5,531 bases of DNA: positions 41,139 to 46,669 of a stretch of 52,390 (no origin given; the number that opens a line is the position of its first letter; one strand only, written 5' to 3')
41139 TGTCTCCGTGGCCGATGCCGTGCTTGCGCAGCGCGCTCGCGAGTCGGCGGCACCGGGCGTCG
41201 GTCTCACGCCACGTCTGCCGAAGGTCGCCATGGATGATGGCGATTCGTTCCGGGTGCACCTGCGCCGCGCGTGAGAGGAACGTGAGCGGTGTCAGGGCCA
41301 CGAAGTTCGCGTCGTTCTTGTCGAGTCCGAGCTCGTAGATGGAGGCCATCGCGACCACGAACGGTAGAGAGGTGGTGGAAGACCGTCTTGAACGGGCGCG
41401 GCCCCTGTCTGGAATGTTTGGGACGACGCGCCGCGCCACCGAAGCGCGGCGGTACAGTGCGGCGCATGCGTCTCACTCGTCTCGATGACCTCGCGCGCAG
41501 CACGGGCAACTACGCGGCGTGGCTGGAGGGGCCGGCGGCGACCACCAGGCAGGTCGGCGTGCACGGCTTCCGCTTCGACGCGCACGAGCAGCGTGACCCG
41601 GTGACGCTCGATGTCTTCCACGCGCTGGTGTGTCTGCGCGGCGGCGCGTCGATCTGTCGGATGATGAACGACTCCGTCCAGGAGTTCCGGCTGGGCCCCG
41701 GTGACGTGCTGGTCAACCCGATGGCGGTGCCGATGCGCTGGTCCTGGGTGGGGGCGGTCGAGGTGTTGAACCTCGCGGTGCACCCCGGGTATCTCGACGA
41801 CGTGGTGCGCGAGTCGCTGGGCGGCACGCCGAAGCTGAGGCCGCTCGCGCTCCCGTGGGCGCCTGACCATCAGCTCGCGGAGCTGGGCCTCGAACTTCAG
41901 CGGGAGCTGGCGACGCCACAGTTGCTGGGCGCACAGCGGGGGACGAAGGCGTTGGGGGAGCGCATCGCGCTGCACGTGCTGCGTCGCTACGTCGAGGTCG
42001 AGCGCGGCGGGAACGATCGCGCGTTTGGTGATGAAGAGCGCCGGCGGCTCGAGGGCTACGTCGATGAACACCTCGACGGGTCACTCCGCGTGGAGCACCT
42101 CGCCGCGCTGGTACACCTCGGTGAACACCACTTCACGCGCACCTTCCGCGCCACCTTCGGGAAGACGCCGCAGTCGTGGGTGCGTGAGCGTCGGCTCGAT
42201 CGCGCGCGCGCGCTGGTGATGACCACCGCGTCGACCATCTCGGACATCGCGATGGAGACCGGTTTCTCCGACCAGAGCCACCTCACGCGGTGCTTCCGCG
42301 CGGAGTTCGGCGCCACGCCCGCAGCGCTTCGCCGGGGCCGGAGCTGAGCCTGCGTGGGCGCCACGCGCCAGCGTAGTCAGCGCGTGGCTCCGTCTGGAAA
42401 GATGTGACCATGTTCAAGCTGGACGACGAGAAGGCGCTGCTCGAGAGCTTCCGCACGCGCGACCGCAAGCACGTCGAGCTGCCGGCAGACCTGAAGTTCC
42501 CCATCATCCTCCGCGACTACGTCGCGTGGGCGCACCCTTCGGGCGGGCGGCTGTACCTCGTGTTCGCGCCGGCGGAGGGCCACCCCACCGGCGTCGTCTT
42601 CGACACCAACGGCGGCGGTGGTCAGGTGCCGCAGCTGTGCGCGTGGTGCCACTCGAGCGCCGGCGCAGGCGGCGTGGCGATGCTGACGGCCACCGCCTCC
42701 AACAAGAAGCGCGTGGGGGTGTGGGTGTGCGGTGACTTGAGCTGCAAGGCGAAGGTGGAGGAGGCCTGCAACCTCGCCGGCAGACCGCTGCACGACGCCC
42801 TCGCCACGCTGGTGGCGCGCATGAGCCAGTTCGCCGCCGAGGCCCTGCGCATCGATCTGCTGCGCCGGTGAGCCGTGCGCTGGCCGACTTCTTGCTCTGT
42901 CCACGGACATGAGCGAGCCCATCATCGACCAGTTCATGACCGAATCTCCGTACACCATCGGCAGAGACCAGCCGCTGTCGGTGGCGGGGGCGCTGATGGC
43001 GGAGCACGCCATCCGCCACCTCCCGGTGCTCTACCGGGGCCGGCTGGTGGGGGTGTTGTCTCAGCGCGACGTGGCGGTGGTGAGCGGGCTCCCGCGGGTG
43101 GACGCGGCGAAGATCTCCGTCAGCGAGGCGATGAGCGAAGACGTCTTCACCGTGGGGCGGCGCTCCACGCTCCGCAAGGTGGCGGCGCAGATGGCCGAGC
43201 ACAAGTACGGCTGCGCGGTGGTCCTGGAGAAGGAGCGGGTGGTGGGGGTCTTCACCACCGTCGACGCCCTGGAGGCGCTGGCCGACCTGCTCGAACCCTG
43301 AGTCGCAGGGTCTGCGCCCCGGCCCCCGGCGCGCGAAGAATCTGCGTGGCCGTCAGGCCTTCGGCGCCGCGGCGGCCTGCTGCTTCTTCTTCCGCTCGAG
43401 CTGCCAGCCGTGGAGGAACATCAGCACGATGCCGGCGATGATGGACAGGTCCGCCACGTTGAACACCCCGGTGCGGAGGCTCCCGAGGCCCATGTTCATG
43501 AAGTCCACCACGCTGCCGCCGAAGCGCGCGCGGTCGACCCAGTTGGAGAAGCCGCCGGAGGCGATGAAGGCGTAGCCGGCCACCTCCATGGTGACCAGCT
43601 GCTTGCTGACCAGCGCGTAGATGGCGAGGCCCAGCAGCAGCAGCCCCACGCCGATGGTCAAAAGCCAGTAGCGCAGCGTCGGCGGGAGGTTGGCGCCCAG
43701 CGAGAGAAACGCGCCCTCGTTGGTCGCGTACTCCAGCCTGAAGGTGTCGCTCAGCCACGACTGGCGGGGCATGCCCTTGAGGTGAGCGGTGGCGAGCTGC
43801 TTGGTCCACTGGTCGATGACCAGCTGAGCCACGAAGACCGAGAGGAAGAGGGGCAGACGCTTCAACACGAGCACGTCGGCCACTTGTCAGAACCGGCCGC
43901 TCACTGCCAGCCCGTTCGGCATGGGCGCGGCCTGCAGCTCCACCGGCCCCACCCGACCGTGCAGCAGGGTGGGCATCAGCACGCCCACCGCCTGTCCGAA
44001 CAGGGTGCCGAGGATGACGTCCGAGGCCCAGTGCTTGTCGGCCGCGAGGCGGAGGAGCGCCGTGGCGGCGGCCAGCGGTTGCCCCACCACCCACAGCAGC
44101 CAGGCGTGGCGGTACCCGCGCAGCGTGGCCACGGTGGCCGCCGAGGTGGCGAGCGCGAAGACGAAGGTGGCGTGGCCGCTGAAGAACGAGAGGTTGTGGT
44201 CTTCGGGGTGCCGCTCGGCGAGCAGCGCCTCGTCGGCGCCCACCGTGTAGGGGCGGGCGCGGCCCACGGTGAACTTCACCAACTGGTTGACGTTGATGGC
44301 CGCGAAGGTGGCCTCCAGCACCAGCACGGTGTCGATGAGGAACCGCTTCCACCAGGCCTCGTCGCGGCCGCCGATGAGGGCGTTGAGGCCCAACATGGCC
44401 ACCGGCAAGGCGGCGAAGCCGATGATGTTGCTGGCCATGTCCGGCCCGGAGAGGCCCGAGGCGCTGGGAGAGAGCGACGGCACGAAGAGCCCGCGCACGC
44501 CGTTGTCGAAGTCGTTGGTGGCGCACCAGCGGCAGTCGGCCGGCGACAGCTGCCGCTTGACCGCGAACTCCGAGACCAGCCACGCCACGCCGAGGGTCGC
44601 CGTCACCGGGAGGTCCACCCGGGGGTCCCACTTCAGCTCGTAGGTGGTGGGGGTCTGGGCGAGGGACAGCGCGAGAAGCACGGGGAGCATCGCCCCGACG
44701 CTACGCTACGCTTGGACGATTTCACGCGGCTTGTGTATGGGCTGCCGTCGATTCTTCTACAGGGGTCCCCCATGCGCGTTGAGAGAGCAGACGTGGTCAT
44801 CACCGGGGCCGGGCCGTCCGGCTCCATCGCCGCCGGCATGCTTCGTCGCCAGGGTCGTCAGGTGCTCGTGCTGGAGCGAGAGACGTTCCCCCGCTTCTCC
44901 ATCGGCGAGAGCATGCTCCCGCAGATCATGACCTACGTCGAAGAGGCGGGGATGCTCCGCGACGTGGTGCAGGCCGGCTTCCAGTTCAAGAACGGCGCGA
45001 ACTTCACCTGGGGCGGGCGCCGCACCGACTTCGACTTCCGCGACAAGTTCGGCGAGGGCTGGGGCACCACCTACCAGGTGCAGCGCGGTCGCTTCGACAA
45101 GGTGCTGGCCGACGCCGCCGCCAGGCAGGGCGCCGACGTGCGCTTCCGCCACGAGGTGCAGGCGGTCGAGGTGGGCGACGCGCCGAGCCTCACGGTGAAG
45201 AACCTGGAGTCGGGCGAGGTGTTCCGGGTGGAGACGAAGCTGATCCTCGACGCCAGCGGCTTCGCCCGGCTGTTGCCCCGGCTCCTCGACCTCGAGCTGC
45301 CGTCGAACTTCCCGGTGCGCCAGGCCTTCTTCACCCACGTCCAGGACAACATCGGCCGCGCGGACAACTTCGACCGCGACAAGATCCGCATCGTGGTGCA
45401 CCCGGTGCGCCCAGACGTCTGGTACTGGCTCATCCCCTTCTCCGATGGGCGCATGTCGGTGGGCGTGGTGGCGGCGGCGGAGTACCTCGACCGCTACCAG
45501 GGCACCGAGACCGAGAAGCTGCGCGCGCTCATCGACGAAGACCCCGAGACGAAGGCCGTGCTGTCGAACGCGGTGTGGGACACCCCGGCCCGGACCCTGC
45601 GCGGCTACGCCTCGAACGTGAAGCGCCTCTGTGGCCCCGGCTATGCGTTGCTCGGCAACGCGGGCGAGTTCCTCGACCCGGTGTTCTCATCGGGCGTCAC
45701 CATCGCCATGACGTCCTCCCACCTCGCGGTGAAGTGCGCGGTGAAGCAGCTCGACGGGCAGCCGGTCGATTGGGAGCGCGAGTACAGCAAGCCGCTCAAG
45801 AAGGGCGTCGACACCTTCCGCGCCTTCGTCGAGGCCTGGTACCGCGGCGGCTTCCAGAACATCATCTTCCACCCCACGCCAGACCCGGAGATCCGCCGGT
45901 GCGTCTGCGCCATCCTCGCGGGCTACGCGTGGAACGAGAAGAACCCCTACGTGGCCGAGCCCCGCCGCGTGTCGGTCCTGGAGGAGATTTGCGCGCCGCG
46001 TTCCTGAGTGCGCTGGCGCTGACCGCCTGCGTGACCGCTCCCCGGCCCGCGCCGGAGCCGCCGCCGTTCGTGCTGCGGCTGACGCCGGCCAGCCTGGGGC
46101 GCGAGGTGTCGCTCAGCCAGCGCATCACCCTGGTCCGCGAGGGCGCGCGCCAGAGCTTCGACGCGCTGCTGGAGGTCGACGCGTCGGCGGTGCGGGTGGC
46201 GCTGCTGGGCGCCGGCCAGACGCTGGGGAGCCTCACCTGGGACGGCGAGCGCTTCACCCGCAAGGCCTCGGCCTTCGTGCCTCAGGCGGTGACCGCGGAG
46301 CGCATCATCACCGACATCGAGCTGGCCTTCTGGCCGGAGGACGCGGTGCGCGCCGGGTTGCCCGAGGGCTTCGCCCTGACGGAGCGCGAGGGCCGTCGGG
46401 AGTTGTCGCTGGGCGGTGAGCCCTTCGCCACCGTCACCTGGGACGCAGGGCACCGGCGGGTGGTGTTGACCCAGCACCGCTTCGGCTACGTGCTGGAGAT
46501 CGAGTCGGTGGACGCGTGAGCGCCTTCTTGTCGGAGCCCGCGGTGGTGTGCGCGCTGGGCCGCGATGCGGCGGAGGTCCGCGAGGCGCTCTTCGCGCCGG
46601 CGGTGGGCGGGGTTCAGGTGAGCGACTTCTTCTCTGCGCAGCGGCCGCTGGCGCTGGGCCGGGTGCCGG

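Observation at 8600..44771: Canonical ape gene order is split between apeM and apeN by about 36 kb of unrelated core genes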

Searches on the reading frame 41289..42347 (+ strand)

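Call 9: search_protein_families(library=pfam, proteins=[window:41289-42347:+], max_evalue=0.001)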
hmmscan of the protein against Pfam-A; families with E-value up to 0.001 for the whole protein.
window:41289-42347:+ (352 aa): 3 families
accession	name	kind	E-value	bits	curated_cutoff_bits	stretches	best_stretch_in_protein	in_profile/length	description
PF12833.13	HTH_18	-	8.3e-24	84.1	33.6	1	271-349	1-79/80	Helix-turn-helix domain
PF00165.29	HTH_AraC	-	3.3e-21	75.4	26.6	2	312-349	6-42/42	Bacterial regulatory helix-turn-helix proteins, AraC family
PF14525.12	AraC_binding_2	-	6.1e-06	26.5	27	1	88-192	33-126/173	AraC-binding-like domain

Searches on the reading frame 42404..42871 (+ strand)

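Call 9: search_protein_families(library=pfam, proteins=[window:42404-42871:+], max_evalue=0.001)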
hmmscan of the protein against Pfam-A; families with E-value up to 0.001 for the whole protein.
window:42404-42871:+ (155 aa): 1 family
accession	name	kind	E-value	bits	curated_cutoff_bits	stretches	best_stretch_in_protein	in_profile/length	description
PF16571.11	FBP_C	-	5.8e-16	58.8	27.2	1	18-132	11-134/155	FBP C-terminal treble-clef zinc-finger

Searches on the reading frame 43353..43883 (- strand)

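Call 10: search_protein_families(library=pfam, proteins=[window:43353-43883:-], max_evalue=0.001)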
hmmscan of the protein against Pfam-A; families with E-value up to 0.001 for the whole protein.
window:43353-43883:- (176 aa): 1 family
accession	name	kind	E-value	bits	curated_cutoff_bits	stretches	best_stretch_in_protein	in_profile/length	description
PF01252.23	Peptidase_A8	-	9.7e-27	94.3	25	1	17-158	2-139/142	Signal peptidase (SPase) II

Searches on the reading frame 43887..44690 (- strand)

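Call 10: search_protein_families(library=pfam, proteins=[window:43887-44690:-], max_evalue=0.001)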
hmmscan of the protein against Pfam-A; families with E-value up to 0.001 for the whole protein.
window:43887-44690:- (267 aa): 2 families
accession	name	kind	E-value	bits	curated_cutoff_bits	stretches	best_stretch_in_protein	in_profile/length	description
PF01569.27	PAP2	-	1.9e-16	60.4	27.2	1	123-243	4-125/130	PAP2 superfamily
PF14360.12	PAP2_C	-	0.00079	20.4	27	0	170-235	7-68/74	PAP2 superfamily C-terminal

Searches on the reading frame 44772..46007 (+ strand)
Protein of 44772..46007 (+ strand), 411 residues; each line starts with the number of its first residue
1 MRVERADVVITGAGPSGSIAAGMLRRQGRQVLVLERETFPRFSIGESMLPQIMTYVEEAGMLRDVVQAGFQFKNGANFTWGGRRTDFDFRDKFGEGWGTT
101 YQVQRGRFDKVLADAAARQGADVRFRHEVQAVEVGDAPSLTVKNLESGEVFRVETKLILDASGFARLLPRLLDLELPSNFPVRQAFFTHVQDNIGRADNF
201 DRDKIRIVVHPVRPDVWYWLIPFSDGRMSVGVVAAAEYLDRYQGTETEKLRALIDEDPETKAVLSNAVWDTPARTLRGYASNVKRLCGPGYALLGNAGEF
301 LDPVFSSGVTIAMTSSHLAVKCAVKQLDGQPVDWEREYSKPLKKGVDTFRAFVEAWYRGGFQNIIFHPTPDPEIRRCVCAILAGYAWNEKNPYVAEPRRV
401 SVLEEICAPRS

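Call 7: search_protein_families(library=pfam, proteins=[window:44772-46007:+], max_evalue=0.01)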
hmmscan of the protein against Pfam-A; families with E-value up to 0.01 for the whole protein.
window:44772-46007:+ (411 aa): 10 families
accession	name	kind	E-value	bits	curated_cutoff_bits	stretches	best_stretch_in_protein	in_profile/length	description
PF04820.20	Trp_halogenase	-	1e-26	94.3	21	2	7-95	1-94/458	Tryptophan halogenase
PF01494.25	FAD_binding_3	-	8.7e-17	61.8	22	1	6-269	2-267/349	FAD binding domain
PF01266.30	DAO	-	7.3e-11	42.6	27.9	2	101-237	144-273/353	FAD dependent oxidoreductase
PF12831.13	FAD_oxidored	-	2.3e-10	40.8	27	1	7-169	1-151/416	FAD dependent oxidoreductase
PF00890.30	FAD_binding_2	-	9.9e-06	25.4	20.4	0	7-38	1-32/414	FAD binding domain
PF07992.20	Pyr_redox_2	-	4e-05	23.6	26.1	1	7-169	2-114/291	Pyridine nucleotide-disulphide oxidoreductase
PF13450.12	NAD_binding_8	-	5e-05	23.9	21.9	1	10-38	1-29/68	NAD(P)-binding Rossmann-like domain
PF00070.33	Pyr_redox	-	0.00014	22.8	22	0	8-60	2-54/82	Pyridine nucleotide-disulphide oxidoreductase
PF03486.20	HI0933_like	-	0.00043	20.2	50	1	7-37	2-32/244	HI0933-like protein Rossmann domain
PF01946.23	Thi4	-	0.00084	19.1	26.2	1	5-38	17-51/235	Thi4 family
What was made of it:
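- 44772..50083 (+): ape half 2: flavin-dependent halogenase, apeN, O, P, Q, R. It covers elongation KS, DH and KR plus the LolB-like protein. Pfam (call 7).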

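Call 46: search_protein_families(library=ncbifam, proteins=[window:44772-46007:+], max_evalue=0.001)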
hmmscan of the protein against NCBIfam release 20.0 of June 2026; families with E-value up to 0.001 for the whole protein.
window:44772-46007:+ (411 aa): 36 families (the best 25 are shown)
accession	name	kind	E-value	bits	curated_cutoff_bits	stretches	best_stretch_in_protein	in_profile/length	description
NF033113.0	halo_ClmS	equivalog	1.7e-40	139.1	900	1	5-356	2-356/570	chloramphenicol-biosynthetic FADH2-dependent halogenase CmlS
TIGR02032.1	GG-red-SF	subfamily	1.3e-33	117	158.8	1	7-321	2-295/297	geranylgeranyl reductase family protein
NF049967.1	QhpG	equivalog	1.4e-26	93.4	240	1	8-322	1-285/423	flavin-dependent monooxygenase QhpG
NF038171.1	maturase_LodB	equivalog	4e-23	82.1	400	1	7-358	1-346/361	lysine-epsilon-oxidase maturase LodB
NF038174.1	maturase_GoxB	equivalog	5.7e-20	71.7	400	1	7-355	2-341/358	glycine oxidase maturase GoxB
NF041080.1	DGGGPL_reductase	equivalog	2e-18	66.5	580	1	7-330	3-318/447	digeranylgeranylglycerophospholipid reductase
NF041160.1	DGGPL_Thplmales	equivalog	1.2e-14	54.1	780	1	6-330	4-317/396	digeranylgeranylglycerophospholipid reductase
NF045655.1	MkRedMenJ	equivalog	1.2e-13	50.7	700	1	4-322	3-314/406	menaquinone reductase MenJ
NF033145.1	rif_monoox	equivalog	1.4e-12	47.2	800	1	7-252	2-235/472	rifampin monooxygenase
TIGR02023.1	BchP-ChlP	subfamily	4.3e-12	45.7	343.3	1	7-358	2-337/388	geranylgeranyl diphosphate reductase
NF005313.0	PRK06847.1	subfamily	1.5e-10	40.6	372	1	6-134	5-135/375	hypothetical protein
NF004829.0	PRK06183.1-3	subfamily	2.2e-10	39.9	390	1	3-163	6-172/520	bifunctional 3-(3-hydroxy-phenyl)propionate/3-hydroxycinnamic acid hydroxylase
NF006002.0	PRK08132.1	subfamily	2.7e-09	36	416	1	4-168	24-189/552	FAD-dependent oxidoreductase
NF005452.0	PRK07045.1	equivalog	2.8e-09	36.4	397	1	2-317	2-313/388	putative monooxygenase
NF041385.1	Dggglyphlred_Halo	equivalog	1.4e-08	33.7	700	1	4-42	3-44/405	digeranylgeranylglycerophospholipid reductase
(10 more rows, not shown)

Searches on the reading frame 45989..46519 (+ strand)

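Call 7: search_protein_families(library=pfam, proteins=[window:45989-46519:+], max_evalue=0.01)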
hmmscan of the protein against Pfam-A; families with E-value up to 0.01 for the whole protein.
window:45989-46519:+ (176 aa): 1 family
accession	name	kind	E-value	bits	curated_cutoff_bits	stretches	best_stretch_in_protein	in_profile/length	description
PF11659.14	DUF3261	-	9.4e-29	100.5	22.3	1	41-174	1-136/137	Protein of unknown function (DUF3261)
